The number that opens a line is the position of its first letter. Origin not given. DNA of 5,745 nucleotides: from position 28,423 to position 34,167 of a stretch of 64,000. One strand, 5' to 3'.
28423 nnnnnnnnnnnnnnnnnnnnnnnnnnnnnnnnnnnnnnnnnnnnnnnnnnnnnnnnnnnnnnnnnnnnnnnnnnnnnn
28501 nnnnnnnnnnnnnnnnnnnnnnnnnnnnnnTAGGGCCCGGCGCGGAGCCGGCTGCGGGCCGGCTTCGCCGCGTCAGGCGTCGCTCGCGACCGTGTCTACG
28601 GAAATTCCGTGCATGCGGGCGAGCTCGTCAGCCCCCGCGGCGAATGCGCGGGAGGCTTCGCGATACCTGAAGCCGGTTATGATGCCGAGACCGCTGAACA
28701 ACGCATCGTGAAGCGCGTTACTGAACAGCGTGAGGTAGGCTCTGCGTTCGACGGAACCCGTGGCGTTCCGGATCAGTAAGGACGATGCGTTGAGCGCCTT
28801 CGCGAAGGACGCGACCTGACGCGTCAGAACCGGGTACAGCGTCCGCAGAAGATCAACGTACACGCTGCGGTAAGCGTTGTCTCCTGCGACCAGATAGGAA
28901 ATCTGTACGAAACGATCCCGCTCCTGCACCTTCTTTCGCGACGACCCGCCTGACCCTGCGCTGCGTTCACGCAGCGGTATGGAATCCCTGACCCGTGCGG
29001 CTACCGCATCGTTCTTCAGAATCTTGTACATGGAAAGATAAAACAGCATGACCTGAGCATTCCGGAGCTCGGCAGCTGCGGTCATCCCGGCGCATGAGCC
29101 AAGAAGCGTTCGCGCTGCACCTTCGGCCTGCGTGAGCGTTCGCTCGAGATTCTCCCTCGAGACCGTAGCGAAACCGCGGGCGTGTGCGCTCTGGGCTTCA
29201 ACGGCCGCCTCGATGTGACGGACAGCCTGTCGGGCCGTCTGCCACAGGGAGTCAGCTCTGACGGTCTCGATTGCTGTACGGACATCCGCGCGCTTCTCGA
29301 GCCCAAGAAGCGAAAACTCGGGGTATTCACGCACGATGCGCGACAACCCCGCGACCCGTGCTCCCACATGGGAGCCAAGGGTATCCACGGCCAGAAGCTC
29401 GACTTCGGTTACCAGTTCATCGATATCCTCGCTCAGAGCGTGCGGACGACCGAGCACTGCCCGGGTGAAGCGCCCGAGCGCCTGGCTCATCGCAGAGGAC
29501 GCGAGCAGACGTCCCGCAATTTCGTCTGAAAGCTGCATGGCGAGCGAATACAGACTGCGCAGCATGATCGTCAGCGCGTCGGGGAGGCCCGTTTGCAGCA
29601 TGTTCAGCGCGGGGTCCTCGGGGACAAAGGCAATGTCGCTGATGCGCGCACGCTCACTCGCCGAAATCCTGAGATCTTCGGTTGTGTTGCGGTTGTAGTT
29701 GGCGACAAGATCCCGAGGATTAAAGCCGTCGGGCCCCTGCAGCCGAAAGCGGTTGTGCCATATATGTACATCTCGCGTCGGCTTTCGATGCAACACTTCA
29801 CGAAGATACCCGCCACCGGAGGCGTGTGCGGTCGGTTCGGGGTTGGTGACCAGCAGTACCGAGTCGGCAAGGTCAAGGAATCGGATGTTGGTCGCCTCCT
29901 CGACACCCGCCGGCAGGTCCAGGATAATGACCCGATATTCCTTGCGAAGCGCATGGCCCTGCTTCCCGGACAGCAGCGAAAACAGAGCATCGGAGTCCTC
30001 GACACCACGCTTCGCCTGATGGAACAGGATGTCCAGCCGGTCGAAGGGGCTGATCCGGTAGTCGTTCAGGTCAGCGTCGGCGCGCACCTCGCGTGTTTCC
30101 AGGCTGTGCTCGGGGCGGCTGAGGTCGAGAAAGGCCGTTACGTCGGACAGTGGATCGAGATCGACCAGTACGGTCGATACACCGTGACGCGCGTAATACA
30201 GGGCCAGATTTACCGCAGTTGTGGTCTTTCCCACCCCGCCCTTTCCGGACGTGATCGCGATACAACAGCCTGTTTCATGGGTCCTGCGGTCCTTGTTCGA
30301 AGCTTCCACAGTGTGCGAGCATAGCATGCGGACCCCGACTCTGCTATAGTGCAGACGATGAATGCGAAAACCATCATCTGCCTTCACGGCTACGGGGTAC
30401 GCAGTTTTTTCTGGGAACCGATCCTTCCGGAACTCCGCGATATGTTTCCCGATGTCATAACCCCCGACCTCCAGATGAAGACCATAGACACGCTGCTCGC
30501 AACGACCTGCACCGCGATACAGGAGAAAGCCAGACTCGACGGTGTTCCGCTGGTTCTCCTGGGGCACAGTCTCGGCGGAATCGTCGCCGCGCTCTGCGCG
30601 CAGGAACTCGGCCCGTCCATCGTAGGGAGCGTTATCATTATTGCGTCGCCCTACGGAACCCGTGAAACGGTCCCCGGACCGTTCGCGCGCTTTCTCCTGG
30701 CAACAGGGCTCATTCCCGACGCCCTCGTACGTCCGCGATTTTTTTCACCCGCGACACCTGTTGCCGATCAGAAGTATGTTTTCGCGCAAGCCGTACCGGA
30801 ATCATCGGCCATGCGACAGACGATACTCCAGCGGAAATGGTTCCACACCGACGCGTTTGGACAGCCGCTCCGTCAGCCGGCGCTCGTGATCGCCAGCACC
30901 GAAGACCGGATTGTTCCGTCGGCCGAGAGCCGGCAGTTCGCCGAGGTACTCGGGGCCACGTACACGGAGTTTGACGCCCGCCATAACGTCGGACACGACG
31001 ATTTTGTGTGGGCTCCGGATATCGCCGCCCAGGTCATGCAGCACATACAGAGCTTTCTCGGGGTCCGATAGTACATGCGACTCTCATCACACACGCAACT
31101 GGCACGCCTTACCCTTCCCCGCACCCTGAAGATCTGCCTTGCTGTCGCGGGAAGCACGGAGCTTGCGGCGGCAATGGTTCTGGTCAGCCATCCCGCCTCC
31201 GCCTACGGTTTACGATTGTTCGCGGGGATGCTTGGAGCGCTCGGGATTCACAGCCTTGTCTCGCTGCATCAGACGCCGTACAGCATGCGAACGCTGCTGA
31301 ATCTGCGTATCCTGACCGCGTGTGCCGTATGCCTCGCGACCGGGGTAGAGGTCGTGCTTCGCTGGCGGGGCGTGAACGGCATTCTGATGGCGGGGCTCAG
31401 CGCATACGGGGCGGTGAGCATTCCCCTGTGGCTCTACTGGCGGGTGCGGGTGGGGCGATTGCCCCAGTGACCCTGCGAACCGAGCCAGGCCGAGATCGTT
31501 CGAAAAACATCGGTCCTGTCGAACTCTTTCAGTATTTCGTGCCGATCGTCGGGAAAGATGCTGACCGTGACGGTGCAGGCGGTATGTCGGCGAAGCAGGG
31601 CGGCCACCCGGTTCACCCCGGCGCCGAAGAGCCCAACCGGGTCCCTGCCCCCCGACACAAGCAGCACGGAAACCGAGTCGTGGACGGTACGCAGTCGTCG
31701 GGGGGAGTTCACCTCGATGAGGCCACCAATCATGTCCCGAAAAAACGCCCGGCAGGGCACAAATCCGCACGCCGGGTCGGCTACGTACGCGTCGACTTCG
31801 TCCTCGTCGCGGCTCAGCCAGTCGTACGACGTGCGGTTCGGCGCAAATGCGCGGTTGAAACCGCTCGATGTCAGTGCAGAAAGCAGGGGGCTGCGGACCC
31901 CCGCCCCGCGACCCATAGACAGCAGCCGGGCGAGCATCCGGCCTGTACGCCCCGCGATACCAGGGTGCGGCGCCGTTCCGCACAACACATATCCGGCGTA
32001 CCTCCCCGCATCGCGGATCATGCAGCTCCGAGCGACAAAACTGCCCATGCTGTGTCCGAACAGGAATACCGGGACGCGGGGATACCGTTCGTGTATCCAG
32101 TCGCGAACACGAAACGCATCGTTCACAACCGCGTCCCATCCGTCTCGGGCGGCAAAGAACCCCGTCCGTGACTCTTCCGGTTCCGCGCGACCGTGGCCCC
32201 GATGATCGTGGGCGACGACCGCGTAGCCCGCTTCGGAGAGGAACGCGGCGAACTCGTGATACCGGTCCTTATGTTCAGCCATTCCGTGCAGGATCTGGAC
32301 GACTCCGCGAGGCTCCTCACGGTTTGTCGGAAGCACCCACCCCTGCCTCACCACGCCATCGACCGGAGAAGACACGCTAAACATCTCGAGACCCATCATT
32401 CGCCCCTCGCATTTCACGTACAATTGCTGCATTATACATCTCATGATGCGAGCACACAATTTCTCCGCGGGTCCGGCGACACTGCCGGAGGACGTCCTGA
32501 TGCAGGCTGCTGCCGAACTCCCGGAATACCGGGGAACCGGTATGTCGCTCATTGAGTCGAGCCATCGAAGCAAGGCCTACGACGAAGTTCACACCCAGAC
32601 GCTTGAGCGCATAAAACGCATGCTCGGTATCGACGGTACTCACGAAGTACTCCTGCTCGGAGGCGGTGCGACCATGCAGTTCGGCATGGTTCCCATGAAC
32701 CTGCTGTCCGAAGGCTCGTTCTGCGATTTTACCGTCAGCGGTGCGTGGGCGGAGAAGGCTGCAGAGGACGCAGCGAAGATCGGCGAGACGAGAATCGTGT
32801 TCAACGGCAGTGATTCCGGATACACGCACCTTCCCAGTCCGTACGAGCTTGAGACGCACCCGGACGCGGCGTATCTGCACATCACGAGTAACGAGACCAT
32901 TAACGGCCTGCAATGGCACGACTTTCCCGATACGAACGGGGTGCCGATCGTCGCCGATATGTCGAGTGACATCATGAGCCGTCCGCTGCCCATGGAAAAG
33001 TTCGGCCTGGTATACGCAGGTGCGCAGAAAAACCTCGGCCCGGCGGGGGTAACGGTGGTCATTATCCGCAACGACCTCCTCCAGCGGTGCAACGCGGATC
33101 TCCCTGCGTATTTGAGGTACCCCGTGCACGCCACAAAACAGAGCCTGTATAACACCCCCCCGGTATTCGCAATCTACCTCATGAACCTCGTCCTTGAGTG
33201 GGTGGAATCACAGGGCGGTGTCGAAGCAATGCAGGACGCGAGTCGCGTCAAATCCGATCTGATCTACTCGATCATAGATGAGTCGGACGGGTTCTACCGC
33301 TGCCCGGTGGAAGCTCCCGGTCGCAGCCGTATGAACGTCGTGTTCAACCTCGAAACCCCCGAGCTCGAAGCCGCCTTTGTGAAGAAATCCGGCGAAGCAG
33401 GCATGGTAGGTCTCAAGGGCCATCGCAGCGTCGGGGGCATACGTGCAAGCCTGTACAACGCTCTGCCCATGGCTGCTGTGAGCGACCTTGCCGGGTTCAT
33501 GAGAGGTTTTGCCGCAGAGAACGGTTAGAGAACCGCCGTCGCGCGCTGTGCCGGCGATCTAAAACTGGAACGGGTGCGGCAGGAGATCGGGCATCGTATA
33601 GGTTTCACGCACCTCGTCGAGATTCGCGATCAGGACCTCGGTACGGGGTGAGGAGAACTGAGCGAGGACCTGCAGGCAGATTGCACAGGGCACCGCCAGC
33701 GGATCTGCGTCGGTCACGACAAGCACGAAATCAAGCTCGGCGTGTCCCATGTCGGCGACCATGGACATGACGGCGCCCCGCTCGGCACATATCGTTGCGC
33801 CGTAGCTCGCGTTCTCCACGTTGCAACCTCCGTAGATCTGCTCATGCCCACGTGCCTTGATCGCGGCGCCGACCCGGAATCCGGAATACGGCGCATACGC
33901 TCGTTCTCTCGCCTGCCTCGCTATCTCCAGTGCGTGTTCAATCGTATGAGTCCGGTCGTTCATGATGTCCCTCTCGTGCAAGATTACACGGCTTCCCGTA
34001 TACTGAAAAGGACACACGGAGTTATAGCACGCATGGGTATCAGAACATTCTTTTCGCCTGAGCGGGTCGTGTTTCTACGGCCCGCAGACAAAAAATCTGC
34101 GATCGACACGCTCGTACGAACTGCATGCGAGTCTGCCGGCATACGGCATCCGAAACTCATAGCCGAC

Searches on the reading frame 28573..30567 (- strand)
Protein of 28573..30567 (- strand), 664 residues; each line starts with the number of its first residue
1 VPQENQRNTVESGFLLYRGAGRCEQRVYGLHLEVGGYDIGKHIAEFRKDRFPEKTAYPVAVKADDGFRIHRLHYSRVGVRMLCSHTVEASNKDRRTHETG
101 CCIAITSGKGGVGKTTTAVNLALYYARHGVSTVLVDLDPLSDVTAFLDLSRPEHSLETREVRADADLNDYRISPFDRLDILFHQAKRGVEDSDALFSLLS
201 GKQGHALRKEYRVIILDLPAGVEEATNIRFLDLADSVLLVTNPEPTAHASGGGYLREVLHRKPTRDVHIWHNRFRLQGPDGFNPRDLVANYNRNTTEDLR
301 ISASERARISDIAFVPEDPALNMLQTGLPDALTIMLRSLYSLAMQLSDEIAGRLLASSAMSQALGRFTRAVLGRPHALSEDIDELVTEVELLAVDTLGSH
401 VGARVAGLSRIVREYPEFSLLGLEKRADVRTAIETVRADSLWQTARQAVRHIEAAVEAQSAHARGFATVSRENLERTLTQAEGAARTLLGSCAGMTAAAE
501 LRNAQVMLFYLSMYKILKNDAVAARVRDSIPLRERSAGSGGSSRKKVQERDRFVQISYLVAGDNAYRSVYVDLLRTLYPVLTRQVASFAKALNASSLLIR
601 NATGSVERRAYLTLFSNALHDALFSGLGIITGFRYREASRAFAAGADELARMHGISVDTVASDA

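Call 33: search_protein_families(library=pfam, proteins=[window:28573-30567:-], max_evalue=0.001)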
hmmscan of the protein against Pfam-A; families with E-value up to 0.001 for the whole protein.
window:28573-30567:- (664 aa): 7 families
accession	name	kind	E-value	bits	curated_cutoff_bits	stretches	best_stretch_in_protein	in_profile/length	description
PF01656.29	CbiA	-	3.4e-13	50.1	25.4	1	103-204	1-54/125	CobQ/CobB/MinD/ParA nucleotide binding domain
PF13614.12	AAA_31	-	3.9e-13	50.1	27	1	102-247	3-153/177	AAA domain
PF10609.15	ParA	-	4.1e-09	36.7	27.1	1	102-138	5-41/246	NUBPL iron-transfer P-loop NTPase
PF02374.21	ArsA_ATPase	-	9.2e-07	28.8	24.3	1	105-145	5-45/305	Anion-transporting ATPase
PF06564.18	CBP_BcsQ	-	6.8e-05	22.9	21.3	1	103-249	4-153/234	Cellulose biosynthesis protein BcsQ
PF00142.24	Fer4_NifH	-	0.00015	21.8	25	1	107-147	6-46/271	4Fe-4S iron sulfur cluster binding proteins, NifH/frxC family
PF20720.3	nSTAND3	-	0.00063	19.9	27.2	0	104-147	20-61/155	Novel STAND NTPase 3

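Call 90: search_protein_families(library=ncbifam, proteins=[window:28573-30567:-], max_evalue=0.001)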
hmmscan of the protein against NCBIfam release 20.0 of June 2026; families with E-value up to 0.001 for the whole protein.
window:28573-30567:- (664 aa): 23 families
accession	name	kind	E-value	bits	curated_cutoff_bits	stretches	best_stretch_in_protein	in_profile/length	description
TIGR01968.1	minD_bact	equivalog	3.2e-14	52.9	212.9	1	102-138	3-39/261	septum site-determining protein MinD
TIGR03815.1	CpaE_hom_Actino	equivalog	8.8e-14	51.4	154.45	1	91-264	102-275/340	septum site-determining protein Ssd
NF041546.1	ParA_partition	equivalog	8.6e-13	48.3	180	1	103-143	2-42/203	ParA family partition ATPase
TIGR01969.1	minD_arch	subfamily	2.8e-12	46.3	201.75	1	102-138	2-38/251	cell division ATPase MinD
TIGR03371.1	cellulose_yhjQ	equivalog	3.8e-11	43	157.85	1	103-252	4-155/246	cellulose biosynthesis protein BcsQ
NF008079.0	PRK10818.1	equivalog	8.8e-11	41.6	508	1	102-246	4-148/270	septum site-determining protein MinD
NF047398.1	AAA_KGGVGR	domain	9.3e-11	42.4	90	1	103-138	5-40/190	KGGVGR-motif variant AAA ATPase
TIGR03453.1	partition_RepA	equivalog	1.4e-09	37.3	348.45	1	86-158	90-161/387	plasmid partitioning protein RepA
NF010443.0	PRK13869.1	subfamily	4e-08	32.4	446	1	93-158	114-178/405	plasmid-partitioning protein RepA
NF041136.1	MrpORP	equivalog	1.9e-07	30.7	450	1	103-138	8-43/365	iron-sulfur cluster carrier protein MrpORP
NF008669.0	PRK11670.1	equivalog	6.3e-07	28.6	348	1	102-138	109-145/369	iron-sulfur cluster carrier protein ApbC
TIGR00345.1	GET3_arsA_TRC40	subfamily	1.7e-06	27.8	135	1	107-148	3-44/299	TRC40/GET3/ArsA family transport-energizing ATPase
TIGR01007.1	eps_fam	subfamily_domain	2.4e-06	27.2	108.05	1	102-145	19-62/204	polysaccharide biosynthesis tyrosine autokinase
TIGR04291.1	arsen_driv_ArsA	equivalog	3.4e-06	26.1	650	1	103-171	322-388/565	arsenical pump-driving ATPase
TIGR03018.1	pepcterm_TyrKin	hypoth_equivalog_domain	3.7e-06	26.4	230.65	1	80-247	16-185/207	XrtA-associated tyrosine autokinase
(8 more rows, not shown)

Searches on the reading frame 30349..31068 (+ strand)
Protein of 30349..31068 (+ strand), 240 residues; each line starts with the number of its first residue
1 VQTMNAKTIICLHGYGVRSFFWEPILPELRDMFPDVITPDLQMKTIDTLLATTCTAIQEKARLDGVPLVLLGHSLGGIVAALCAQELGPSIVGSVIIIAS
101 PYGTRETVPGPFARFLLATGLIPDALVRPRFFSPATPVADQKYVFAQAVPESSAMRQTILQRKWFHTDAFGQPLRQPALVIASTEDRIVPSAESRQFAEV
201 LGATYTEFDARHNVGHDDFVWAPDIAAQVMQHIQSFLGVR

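Call 33: search_protein_families(library=pfam, proteins=[window:30349-31068:+], max_evalue=0.001)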
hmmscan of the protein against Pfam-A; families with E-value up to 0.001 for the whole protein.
window:30349-31068:+ (240 aa): 7 families
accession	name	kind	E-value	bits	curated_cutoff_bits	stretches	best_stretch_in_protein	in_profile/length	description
PF12697.13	Abhydrolase_6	-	1.3e-13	52.6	26.3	1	9-218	1-205/217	Alpha/beta hydrolase family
PF00561.26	Abhydrolase_1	-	1.5e-11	44.9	25.8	1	60-216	63-242/245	alpha/beta hydrolase fold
PF12146.15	Hydrolase_4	-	1.8e-10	41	27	1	61-217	71-233/239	Serine aminopeptidase, S33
PF06821.19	Ser_hydrolase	-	4.5e-07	30.4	22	0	171-208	111-148/172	Serine hydrolase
PF00975.26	Thioesterase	-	2.7e-05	24.9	26.4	1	43-102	45-104/226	Thioesterase domain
PF07819.20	PGAP1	-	0.00021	21.6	24.3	1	67-102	92-129/233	PGAP1-like alpha/beta domain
PF00326.27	Peptidase_S9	-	0.00032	20.7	22.6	0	171-237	142-206/213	Prolyl oligopeptidase family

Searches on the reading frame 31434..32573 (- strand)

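Call 33: search_protein_families(library=pfam, proteins=[window:31434-32573:-], max_evalue=0.001)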
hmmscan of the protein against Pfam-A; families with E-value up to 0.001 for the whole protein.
window:31434-32573:- (379 aa): 4 families
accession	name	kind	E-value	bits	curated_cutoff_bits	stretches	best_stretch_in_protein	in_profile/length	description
PF12146.15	Hydrolase_4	-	3.5e-43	148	27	1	87-350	2-237/239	Serine aminopeptidase, S33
PF00561.26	Abhydrolase_1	-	1.4e-13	51.6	25.8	1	92-206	3-107/245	alpha/beta hydrolase fold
PF12697.13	Abhydrolase_6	-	4.7e-11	44.2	26.3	1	95-345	4-204/217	Alpha/beta hydrolase family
PF00326.27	Peptidase_S9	-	0.00019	21.4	22.6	0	294-365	138-207/213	Prolyl oligopeptidase family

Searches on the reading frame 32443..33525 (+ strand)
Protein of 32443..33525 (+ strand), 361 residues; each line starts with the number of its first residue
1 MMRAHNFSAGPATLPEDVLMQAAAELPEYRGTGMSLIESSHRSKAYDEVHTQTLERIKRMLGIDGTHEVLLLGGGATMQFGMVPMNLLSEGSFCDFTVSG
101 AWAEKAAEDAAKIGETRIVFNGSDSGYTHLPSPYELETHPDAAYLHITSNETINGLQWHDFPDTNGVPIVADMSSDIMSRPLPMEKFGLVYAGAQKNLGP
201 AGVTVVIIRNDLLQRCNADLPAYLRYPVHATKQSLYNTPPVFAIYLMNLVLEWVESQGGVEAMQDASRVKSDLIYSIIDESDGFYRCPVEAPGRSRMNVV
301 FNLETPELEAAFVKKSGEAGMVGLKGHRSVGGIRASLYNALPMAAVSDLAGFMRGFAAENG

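Call 33: search_protein_families(library=pfam, proteins=[window:32443-33525:+], max_evalue=0.001)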
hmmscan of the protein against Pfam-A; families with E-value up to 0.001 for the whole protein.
window:32443-33525:+ (361 aa): 1 family
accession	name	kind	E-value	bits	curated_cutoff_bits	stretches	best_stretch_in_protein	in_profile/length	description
PF00266.25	Aminotran_5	-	9e-40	137.2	21.5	1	6-346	3-368/371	Aminotransferase class-V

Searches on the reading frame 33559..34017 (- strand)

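Call 33: search_protein_families(library=pfam, proteins=[window:33559-34017:-], max_evalue=0.001)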
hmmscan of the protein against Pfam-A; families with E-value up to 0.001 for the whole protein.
window:33559-34017:- (152 aa): 2 families
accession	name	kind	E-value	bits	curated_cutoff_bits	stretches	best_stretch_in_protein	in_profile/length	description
PF00383.29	dCMP_cyt_deam_1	-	9.9e-17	61.1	25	1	26-125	4-97/102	Cytidine and deoxycytidylate deaminase zinc-binding region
PF08211.18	dCMP_cyt_deam_2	-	1.5e-06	28.8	25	1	23-91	40-105/130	Cytidine and deoxycytidylate deaminase zinc-binding region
